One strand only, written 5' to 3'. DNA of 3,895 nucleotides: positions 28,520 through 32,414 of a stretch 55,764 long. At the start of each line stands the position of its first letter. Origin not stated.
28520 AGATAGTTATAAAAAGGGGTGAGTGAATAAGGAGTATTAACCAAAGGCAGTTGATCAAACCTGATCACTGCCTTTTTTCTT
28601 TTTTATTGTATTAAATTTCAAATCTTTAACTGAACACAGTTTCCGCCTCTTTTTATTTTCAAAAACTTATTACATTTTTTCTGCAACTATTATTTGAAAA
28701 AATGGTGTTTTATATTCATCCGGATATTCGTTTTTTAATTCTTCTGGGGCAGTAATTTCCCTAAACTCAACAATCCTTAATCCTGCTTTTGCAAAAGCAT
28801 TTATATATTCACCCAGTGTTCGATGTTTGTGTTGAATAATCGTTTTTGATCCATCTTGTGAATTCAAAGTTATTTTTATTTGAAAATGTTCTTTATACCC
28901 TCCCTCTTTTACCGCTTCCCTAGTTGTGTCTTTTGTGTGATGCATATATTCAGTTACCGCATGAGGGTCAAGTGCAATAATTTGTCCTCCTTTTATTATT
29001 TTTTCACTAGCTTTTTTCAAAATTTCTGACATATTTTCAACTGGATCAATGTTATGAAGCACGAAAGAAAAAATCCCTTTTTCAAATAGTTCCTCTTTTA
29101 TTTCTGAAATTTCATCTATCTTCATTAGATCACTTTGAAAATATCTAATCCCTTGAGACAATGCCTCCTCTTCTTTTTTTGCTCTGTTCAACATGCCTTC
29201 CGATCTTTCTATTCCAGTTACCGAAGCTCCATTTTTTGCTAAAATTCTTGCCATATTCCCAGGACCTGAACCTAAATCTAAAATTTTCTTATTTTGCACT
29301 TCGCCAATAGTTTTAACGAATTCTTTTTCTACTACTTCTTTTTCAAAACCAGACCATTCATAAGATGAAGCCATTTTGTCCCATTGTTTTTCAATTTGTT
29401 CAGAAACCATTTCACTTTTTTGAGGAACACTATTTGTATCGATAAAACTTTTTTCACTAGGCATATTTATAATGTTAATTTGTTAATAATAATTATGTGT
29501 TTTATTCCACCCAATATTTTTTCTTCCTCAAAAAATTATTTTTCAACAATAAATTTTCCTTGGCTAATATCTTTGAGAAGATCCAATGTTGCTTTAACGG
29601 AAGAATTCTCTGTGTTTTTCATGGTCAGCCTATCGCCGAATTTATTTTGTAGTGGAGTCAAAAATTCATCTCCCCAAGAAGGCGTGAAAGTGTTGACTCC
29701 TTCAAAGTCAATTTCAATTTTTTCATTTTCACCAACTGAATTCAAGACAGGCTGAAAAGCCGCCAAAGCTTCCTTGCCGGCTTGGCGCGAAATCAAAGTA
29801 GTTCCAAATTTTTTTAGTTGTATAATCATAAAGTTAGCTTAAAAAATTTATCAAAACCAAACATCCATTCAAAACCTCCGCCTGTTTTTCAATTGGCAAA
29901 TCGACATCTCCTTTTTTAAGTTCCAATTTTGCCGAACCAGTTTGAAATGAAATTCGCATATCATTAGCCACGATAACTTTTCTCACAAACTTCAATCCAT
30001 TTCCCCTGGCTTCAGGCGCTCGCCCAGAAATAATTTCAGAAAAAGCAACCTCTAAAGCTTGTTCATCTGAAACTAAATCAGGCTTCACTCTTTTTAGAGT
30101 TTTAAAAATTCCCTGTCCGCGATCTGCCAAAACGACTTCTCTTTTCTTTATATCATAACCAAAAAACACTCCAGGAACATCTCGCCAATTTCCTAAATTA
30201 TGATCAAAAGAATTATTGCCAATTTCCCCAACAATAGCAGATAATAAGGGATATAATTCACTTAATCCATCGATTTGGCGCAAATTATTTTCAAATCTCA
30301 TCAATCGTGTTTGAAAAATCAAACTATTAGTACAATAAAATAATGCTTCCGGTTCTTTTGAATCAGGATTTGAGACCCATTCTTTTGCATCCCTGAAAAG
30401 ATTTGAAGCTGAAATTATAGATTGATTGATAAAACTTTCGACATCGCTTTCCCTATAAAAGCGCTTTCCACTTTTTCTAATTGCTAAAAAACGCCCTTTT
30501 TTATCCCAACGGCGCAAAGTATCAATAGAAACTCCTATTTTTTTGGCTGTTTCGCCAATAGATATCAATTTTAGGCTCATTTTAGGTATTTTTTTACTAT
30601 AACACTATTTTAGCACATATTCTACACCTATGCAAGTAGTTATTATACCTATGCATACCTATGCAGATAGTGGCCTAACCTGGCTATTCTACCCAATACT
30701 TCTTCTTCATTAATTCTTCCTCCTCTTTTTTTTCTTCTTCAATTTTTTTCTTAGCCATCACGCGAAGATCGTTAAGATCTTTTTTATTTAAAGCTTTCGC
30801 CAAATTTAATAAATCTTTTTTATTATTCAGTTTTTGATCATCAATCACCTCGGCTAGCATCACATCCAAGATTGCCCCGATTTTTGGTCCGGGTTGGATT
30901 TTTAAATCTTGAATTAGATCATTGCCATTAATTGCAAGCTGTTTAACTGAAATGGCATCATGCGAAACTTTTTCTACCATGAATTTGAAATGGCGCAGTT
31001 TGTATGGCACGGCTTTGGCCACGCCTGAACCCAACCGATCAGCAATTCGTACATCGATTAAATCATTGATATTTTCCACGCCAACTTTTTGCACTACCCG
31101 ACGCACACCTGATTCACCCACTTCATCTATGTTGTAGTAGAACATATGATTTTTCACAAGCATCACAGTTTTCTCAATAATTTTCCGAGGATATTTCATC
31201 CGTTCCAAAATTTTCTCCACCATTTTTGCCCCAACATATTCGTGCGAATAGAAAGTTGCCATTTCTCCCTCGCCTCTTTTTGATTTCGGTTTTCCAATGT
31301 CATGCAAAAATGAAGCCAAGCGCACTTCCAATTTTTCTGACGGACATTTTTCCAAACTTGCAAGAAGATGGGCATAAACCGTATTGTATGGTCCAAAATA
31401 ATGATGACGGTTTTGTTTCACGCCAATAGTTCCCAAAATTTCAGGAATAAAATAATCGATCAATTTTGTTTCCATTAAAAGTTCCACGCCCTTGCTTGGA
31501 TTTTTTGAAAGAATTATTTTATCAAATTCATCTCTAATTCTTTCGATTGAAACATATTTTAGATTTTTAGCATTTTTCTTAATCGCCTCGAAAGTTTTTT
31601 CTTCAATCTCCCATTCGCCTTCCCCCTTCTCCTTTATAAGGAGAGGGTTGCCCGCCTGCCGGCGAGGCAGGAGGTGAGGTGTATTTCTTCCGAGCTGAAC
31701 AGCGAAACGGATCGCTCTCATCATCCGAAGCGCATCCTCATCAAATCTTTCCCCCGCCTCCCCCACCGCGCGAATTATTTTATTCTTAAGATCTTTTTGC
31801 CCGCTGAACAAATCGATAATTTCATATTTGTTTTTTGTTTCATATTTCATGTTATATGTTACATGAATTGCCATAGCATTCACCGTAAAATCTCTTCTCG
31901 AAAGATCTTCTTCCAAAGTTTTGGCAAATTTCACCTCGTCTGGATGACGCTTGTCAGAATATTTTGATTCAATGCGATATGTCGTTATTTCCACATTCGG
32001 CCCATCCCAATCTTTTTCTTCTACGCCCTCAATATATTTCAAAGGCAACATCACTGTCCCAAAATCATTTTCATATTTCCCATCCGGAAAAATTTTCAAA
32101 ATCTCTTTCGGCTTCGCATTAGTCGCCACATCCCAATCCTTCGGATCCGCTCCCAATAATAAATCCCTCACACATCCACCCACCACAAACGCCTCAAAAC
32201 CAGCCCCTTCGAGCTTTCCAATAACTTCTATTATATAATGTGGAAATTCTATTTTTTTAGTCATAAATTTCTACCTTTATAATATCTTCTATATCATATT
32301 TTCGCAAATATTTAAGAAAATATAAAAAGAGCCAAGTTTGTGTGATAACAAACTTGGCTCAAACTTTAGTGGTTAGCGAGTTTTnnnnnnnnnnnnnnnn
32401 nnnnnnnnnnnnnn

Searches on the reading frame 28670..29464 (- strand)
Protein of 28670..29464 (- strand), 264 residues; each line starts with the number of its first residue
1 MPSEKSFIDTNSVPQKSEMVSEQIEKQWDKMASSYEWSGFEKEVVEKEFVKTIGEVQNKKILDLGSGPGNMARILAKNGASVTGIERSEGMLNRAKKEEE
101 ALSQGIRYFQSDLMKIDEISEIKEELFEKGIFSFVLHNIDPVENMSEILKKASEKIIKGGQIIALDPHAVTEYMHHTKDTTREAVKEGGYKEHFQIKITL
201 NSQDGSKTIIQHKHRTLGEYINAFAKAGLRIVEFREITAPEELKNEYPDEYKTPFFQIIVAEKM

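Call 19: search_protein_families(library=pfam, proteins=[window:28670-29464:-], max_evalue=0.001)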
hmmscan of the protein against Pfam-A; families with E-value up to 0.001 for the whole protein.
window:28670-29464:- (264 aa): 11 families
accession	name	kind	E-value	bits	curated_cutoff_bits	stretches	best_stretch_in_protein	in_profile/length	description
PF13847.12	Methyltransf_31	-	3.1e-12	46.8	27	1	57-183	3-128/145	Methyltransferase domain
PF08241.18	Methyltransf_11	-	3.2e-11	44.1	21.2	1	62-163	1-94/95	Methyltransferase domain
PF13649.12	Methyltransf_25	-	5.1e-11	43.6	27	1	61-154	1-91/97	Methyltransferase domain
PF13489.12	Methyltransf_23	-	1.8e-08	34.7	27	1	56-171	21-123/164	Methyltransferase domain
PF00398.26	RrnaAD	-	5.6e-07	29.4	24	1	48-187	21-145/263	Ribosomal RNA adenine dimethylase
PF08242.18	Methyltransf_12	-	8.1e-07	30.1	30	1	62-160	1-96/98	Methyltransferase domain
PF01209.24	Ubie_methyltran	-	2.5e-06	27.4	20.1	1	15-168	7-155/233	ubiE/COQ5 methyltransferase family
PF01728.25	FtsJ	-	0.00016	22.1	24.1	1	55-141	20-101/181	FtsJ-like methyltransferase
PF08003.17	Methyltransf_9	-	0.00037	20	23.8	0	50-158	108-218/315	Protein of unknown function (DUF1698)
PF05175.20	MTS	-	0.00074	19.6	23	0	50-115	24-92/170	Methyltransferase small domain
PF13679.12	Methyltransf_32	-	0.00092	19.6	27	0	45-119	13-92/143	Methyltransferase domain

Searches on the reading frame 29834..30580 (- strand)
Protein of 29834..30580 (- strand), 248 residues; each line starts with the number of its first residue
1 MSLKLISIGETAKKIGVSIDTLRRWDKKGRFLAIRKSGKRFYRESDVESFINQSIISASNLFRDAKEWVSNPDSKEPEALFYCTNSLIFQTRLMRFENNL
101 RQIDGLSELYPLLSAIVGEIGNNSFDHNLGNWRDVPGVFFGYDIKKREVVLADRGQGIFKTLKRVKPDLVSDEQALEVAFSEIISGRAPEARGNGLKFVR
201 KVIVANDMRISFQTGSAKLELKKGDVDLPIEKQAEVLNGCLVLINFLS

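Call 19: search_protein_families(library=pfam, proteins=[window:29834-30580:-], max_evalue=0.001)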
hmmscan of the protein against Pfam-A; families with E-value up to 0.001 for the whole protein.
window:29834-30580:- (248 aa): 3 families
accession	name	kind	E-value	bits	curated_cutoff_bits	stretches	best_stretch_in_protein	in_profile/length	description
PF00376.29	MerR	-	2.6e-08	34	28.2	1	7-42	1-38/38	MerR family regulatory protein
PF13411.12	MerR_1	-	7.6e-08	32.8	21.6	1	7-48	2-44/69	MerR HTH family regulatory protein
PF12728.13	HTH_17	-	7.6e-07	29.7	27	1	6-53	2-49/51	Helix-turn-helix domain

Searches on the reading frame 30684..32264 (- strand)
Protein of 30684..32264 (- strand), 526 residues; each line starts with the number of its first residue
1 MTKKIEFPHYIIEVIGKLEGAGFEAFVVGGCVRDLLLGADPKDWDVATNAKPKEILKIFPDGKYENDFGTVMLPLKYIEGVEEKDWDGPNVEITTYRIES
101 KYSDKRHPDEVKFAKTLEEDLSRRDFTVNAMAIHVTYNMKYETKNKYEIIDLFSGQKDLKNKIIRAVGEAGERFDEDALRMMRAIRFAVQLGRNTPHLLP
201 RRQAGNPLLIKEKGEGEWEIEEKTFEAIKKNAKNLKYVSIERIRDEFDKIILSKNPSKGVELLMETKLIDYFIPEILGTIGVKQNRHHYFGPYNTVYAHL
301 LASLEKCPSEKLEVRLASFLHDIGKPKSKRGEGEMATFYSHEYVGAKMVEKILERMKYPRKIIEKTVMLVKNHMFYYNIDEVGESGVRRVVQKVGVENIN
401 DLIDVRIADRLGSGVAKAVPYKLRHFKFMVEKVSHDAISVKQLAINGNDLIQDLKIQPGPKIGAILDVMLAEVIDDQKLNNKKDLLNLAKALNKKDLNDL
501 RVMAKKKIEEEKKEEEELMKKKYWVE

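Call 19: search_protein_families(library=pfam, proteins=[window:30684-32264:-], max_evalue=0.001)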
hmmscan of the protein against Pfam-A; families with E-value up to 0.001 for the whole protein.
window:30684-32264:- (526 aa): 4 families
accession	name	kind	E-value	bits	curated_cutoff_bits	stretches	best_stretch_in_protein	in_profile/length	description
PF01743.26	PolyA_pol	-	7.1e-35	120.5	23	1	25-165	1-126/126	Poly A polymerase head domain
PF12627.12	PolyA_pol_RNAbd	-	6.9e-21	74.2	22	1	219-276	3-60/64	Probable RNA and SrmB- binding site of polymerase A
PF01966.28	HD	-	2.8e-10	40.9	22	1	306-411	20-113/116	HD domain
PF13735.12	tRNA_NucTran2_2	-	3.5e-09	37.2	27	1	431-487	90-147/149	tRNA nucleotidyltransferase domain 2 putative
